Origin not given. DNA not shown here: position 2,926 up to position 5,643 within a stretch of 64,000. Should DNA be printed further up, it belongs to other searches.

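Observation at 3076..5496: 806-aa membrane-anchored coiled-coil protein ending in a helix-turn-helix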

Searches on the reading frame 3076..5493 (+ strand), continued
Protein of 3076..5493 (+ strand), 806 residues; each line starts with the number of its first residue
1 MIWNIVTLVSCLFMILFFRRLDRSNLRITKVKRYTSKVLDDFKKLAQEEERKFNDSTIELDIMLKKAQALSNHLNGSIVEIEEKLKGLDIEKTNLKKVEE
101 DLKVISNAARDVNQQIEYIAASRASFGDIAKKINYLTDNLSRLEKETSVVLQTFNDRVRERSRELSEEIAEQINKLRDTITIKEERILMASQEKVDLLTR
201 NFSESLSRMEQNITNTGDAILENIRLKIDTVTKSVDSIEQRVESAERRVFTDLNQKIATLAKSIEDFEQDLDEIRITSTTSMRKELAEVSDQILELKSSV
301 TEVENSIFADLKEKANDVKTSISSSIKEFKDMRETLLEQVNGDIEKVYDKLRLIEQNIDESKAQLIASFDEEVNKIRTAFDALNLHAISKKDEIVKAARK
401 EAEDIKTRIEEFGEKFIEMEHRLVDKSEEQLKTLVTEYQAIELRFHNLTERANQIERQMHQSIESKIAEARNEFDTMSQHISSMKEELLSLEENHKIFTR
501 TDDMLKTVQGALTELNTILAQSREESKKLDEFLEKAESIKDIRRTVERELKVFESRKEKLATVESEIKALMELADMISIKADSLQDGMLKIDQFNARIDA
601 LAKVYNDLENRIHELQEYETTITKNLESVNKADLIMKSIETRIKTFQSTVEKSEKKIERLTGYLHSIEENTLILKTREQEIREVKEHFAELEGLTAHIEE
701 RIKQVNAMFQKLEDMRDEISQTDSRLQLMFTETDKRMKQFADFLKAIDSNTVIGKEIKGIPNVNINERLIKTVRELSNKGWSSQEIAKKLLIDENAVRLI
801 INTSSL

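Call 27: find_encoding_contigs(protein=P0076, flank=10000, max_places=2)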
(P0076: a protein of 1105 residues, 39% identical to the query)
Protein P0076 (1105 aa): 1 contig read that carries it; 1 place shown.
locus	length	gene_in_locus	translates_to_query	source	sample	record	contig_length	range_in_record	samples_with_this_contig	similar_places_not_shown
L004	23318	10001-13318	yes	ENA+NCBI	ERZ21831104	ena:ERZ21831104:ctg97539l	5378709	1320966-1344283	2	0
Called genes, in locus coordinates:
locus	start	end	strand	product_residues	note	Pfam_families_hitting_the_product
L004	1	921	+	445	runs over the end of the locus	PF00071:Ras (faint), PF01926:MMR_HSR1, PF02421:FeoB_N, PF03193:RsgA_GTPase (faint), PF01926:MMR_HSR1, PF02421:FeoB_N, PF00009:GTP_EFTU, PF14714:KH_dom-like, +5 more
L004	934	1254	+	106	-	PF13411:MerR_1, PF00376:MerR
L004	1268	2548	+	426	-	-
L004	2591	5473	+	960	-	PF12895:ANAPC3 (faint), PF13174:TPR_6 (faint), PF13176:TPR_7 (faint), PF13428:TPR_14 (faint), PF13432:TPR_16 (weak), PF13525:YfiO (faint), PF13432:TPR_16 (weak), PF07719:TPR_2 (weak), +7 more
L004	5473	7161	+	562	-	-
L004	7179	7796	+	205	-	PF01618:MotA_ExbB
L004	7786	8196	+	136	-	PF02472:ExbD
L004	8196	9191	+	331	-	PF03544:TonB_C (weak), PF13103:TonB_2 (faint)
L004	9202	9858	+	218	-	PF00702:Hydrolase, PF13419:HAD_2, PF13242:Hydrolase_like (faint)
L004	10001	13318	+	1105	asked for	PF04513:Baculo_PEP_C (faint), PF28217:FAM81B (faint), PF01442:Apolipoprotein (faint)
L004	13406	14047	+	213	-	PF01025:GrpE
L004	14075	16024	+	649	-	PF00012:HSP70, PF06723:MreB_Mbl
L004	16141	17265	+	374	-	PF00226:DnaJ, PF01556:DnaJ_C, PF00684:DnaJ_CXXCXGXG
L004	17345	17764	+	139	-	-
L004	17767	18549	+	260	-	PF08032:SpoU_sub_bind (weak), PF00588:SpoU_methylase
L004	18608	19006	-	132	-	PF00731:AIRC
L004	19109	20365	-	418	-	PF02844:GARS_N, PF01071:GARS_A, PF02843:GARS_C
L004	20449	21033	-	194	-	PF00551:Formyl_trans_N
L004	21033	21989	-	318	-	PF00586:AIRS, PF02769:AIRS_C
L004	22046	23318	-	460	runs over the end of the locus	PF13230:GATase_4 (weak), PF00310:GATase_2 (faint), PF13522:GATase_6, PF13537:GATase_7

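Call 29: find_related_loci(query=A1, collection=genome_contigs, flank=10000)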
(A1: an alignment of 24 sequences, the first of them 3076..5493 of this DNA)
Query A1 (806 aa) in genome_contigs; peptide patterns used: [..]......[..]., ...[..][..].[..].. (x = any residue, [..] = any of these).
196 stretches matched a pattern; 109 encode a relative of the query (tblastn E <= 1e-3); the best 80 are kept; 80 distinct loci.
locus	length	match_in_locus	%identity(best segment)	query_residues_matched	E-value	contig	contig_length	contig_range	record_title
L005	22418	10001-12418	98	1-806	0e+0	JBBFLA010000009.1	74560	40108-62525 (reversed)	MAG: Spirochaetota bacterium isolate Uz-U4-13 NODE_9_length_74560_cov_12.925084, whole genome shotgun sequence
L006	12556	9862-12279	96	1-806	0e+0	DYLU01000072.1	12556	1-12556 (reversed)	MAG TPA_asm: Leptospira biflexa isolate SulCav_AS07-7_37_12 SulCav_AS07_7_4935_length_12556_cov_6_677626, whole genome s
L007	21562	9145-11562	96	1-806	0e+0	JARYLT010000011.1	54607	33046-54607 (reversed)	MAG: Spirochaetota bacterium isolate A05DMB-I-13 NODE_11_length_54607_cov_4.591766, whole genome shotgun sequence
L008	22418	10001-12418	95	1-806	0e+0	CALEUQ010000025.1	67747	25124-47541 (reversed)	MAG: uncultured bacterium isolate R1_Bin_METABAT__127_1 genome assembly, contig: c_000000201542, whole genome shotgun se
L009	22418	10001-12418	94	1-806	0e+0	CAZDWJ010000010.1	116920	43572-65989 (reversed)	MAG TPA_asm: uncultured Leptospira sp. isolate binchicken_co40_101 genome assembly, contig: NODE_202_length_116920_cov_9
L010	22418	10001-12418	85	1-806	0e+0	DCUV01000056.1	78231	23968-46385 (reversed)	MAG TPA_asm: Spirochaetia bacterium UBA2205 UBA2205_contig_10015, whole genome shotgun sequence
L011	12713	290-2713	66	1-806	0e+0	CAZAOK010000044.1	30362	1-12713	MAG TPA_asm: uncultured Leptospiraceae bacterium isolate SRP252850_co1_61 genome assembly, contig: NODE_2542_length_3036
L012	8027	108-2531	65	1-806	0e+0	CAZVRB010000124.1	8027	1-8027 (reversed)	MAG TPA_asm: uncultured Leptospiraceae bacterium isolate binchicken_co13_469 genome assembly, contig: NODE_14926_length_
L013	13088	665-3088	54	1-806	0e+0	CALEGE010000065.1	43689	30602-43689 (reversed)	MAG TPA_asm: uncultured Spirochaetia bacterium isolate SRR1562008_bin.80_CONCOCT_v1.1_MAG genome assembly, contig: ERZ72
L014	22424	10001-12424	54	1-806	0e+0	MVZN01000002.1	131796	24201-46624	MAG: Spirochaetes bacterium ADurb.BinA120 BWY96_contig000002, whole genome shotgun sequence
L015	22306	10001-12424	55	1-806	0e+0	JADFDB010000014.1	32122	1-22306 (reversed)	MAG: Spirochaetes bacterium isolate QR_Bin.4 NODE_14_length_32122_cov_16.9945, whole genome shotgun sequence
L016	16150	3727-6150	54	1-806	0e+0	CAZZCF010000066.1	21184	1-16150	MAG TPA_asm: uncultured Leptospirales bacterium isolate binchicken_co334_180 genome assembly, contig: NODE_4225_length_2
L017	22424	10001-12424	53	1-806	0e+0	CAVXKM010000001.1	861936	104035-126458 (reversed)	MAG: uncultured Spirochaetota bacterium isolate MFD02979.bin.2.4 genome assembly, contig: contig_15191, whole genome sho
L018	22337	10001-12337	50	1-806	0e+0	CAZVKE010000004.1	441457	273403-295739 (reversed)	MAG TPA_asm: uncultured Leptospiraceae bacterium isolate SRP216815_co1_157 genome assembly, contig: NODE_10_length_44145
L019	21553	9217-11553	51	1-806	0e+0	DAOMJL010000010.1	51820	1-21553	MAG TPA_asm: Spirochaetota bacterium isolate AMR_MDS_4899 NODE_529_length_51820_cov_11.368434, whole genome shotgun sequ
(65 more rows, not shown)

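Call 62: predict_structure(alignment_id=A1)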
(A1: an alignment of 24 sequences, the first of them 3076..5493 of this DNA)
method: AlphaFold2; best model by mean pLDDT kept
length: 806 residues; sequences in the alignment: 24
mean_pLDDT: 66.0   pTM: 0.19
mean pLDDT of the five models: 66.0, 63.7, 63.6, 62.2, 54.6
residues with pLDDT >= 90: 0; 70-90: 290; 50-70: 452; < 50: 64
segments of 3 or more residues with pLDDT < 50: 235-241, 244-246, 380-382, 384-386, 495-512, 747-765, 804-806
pLDDT, mean of each block of 10 residues (from residue 1): 78 75 68 70 70 68 68 70 61 61 63 61 55 66 67 71 68 71 71 70 67 63 55 48 50 59 70 70 67 66 64 67 69 67 66 67 66 61 48 62 75 78 76 77 77 77 76 72 67 42 39 56 56 56 65 68 68 72 71 70 74 71 65 63 70 69 70 68 69 70 73 70 70 70 52 32 56 79 80 75 55
secondary structure, 60 per line:
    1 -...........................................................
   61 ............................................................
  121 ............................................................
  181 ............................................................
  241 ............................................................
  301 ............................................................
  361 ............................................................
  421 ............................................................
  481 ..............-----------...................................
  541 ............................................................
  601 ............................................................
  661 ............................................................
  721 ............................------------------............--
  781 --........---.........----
elements in order (helices of 4 or more, strands of 3 or more residues): H2-494 H506-748 H767-778 H783-790 H794-802

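Call 66: find_encoding_contigs(protein=P0058, flank=8000, max_places=1)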
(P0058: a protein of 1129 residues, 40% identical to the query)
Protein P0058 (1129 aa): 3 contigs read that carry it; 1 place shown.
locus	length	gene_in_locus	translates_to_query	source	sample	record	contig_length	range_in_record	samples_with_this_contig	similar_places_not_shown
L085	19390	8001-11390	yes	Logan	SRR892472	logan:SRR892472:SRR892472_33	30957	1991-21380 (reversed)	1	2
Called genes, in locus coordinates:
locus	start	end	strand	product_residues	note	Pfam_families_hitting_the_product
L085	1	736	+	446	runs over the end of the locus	-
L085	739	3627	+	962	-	PF09976:TPR_21 (faint), PF12895:ANAPC3 (faint), PF13424:TPR_12 (weak), PF13428:TPR_14 (faint), PF13525:YfiO (weak), PF21545:T7SS_EccA1_N (faint), PF13432:TPR_16 (weak), PF13432:TPR_16 (weak), +7 more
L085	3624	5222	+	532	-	-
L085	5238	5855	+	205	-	PF01618:MotA_ExbB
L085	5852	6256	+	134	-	PF02472:ExbD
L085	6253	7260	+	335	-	PF03544:TonB_C (weak)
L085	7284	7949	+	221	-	PF00702:Hydrolase, PF13419:HAD_2, PF13242:Hydrolase_like (weak)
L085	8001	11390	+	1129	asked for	PF04513:Baculo_PEP_C (faint), PF01442:Apolipoprotein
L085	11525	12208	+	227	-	PF01025:GrpE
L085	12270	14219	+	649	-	PF00012:HSP70, PF06723:MreB_Mbl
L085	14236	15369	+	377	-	PF00226:DnaJ, PF01556:DnaJ_C, PF00684:DnaJ_CXXCXGXG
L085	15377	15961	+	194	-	-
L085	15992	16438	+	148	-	-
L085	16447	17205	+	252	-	PF08032:SpoU_sub_bind, PF00588:SpoU_methylase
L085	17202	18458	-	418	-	PF02844:GARS_N, PF01071:GARS_A, PF02843:GARS_C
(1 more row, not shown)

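Call 67: find_encoding_contigs(protein=P0148, flank=8000, max_places=1)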
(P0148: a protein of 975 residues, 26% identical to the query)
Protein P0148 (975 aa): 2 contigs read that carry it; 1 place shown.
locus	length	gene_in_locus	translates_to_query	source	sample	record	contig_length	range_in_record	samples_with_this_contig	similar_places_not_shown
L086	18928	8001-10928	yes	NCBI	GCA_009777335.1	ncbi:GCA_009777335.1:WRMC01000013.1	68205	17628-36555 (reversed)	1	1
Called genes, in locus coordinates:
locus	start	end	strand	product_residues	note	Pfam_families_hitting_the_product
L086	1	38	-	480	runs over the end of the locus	-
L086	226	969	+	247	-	PF01553:Acyltransferase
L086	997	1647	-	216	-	-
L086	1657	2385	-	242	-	PF00106:adh_short, PF13561:adh_short_C2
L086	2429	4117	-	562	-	PF02776:TPP_enzyme_N, PF00205:TPP_enzyme_M, PF02775:TPP_enzyme_C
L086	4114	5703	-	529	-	PF00682:HMGL-like, PF22617:HCS_D2, PF08502:LeuA_dimer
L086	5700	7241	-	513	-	PF00682:HMGL-like, PF22617:HCS_D2, PF08502:LeuA_dimer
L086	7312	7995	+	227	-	PF00702:Hydrolase, PF13419:HAD_2, PF13242:Hydrolase_like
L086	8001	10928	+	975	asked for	-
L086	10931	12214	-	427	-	PF02403:Seryl_tRNA_N, PF00587:tRNA-synt_2b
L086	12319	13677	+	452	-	-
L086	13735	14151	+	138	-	PF01842:ACT, PF13291:ACT_4 (faint), PF19571:ACT_8, PF01842:ACT (weak), PF22629:ACT_AHAS_ss (weak)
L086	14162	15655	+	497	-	PF08323:Glyco_transf_5, PF13439:Glyco_transf_4 (weak), PF13579:Glyco_trans_4_4, PF00534:Glycos_transf_1, PF13692:Glyco_trans_1_4 (weak)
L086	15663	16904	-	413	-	-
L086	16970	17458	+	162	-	-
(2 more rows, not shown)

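Call 68: find_encoding_contigs(protein=P0112, flank=8000, max_places=1)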
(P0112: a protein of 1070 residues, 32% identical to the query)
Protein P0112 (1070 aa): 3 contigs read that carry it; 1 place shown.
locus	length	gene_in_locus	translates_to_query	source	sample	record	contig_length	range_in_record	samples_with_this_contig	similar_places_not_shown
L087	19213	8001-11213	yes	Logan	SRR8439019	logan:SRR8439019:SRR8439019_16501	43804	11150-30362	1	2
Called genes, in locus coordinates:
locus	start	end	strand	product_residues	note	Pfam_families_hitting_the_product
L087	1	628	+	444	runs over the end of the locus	-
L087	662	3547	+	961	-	PF07719:TPR_2 (faint), PF12895:ANAPC3 (faint), PF13174:TPR_6 (faint), PF13371:TPR_9 (faint), PF13428:TPR_14 (faint), PF13432:TPR_16 (faint), PF13525:YfiO (faint), PF24575:TPR_Slam (faint), +8 more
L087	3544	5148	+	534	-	-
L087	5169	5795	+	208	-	PF01618:MotA_ExbB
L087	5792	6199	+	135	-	PF02472:ExbD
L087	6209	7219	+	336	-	PF03544:TonB_C (weak)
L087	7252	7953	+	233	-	PF00702:Hydrolase, PF13419:HAD_2, PF13242:Hydrolase_like (weak)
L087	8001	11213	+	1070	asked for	PF04108:ATG17_like (faint), PF04513:Baculo_PEP_C (faint), PF01442:Apolipoprotein (weak), PF19610:DUF6115 (weak)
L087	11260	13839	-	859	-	PF02861:Clp_N, PF23569:NBD_SMAX1, PF00004:AAA, PF17871:AAA_lid_9, PF00004:AAA, PF07724:AAA_2, PF07728:AAA_5, PF10431:ClpB_D2-small, +6 more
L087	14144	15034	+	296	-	PF00146:NADHdh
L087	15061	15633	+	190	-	PF01058:Oxidored_q6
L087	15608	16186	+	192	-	PF00329:Complex1_30kDa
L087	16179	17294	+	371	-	PF00346:Complex1_49kDa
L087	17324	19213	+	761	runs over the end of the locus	PF13534:Fer4_17 (faint), PF00037:Fer4 (weak), PF12838:Fer4_7 (weak), PF13187:Fer4_9 (weak), PF14691:Fer4_20, PF01266:DAO (weak), PF07992:Pyr_redox_2, PF13450:NAD_binding_8, +4 more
